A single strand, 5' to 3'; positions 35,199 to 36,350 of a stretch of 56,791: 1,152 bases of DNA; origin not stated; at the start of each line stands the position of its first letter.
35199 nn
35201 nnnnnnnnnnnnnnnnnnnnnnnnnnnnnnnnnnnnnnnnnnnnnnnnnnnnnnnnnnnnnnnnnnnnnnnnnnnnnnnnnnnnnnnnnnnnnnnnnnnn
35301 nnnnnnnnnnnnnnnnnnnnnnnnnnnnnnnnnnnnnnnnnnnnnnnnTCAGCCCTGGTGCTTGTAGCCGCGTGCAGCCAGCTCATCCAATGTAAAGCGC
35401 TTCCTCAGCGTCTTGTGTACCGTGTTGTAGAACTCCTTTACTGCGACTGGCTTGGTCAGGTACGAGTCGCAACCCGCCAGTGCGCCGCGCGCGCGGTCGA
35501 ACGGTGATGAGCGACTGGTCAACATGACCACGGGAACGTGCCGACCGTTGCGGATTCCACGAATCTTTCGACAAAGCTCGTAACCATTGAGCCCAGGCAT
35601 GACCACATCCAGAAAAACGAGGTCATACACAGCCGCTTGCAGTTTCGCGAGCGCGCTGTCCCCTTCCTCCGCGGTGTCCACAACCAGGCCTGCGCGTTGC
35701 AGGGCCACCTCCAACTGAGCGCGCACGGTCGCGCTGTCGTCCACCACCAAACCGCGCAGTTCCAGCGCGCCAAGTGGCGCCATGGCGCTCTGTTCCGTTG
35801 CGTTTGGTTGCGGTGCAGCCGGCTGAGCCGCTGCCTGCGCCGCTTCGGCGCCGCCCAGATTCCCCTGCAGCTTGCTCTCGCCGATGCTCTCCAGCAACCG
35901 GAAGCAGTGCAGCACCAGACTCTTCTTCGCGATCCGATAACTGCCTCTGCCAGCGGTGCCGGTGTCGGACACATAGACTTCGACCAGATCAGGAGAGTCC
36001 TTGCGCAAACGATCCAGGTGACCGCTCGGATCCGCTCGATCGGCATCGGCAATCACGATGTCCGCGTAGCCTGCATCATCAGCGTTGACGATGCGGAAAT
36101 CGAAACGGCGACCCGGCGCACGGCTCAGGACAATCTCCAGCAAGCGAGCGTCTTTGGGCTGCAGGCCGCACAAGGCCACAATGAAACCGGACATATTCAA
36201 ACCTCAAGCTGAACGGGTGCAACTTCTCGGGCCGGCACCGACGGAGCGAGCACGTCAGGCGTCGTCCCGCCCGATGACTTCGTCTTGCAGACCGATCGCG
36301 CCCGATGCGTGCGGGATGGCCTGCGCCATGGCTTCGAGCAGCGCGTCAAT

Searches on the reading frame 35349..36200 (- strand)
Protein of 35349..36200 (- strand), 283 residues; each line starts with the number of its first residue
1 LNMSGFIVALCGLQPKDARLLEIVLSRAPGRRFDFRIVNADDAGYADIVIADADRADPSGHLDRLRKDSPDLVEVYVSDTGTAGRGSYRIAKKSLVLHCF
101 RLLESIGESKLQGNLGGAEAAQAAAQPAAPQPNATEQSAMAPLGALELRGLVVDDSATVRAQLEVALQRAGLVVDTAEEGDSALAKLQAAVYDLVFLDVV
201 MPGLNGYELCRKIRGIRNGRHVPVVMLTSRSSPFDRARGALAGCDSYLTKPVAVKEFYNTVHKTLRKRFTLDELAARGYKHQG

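Call 6: search_protein_families(library=pfam, proteins=[window:35349-36200:-], max_evalue=0.01)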
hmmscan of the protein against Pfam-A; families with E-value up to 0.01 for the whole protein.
window:35349-36200:- (283 aa): 2 families
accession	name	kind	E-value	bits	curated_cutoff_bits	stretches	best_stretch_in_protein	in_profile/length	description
PF00072.30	Response_reg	-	1.9e-26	92.8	30.2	1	151-261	2-110/111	Response regulator receiver domain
PF23198.2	PDE8A_N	-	2.7e-05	24.6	29.6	1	163-232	26-96/147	PDE8A-like, N-terminal domain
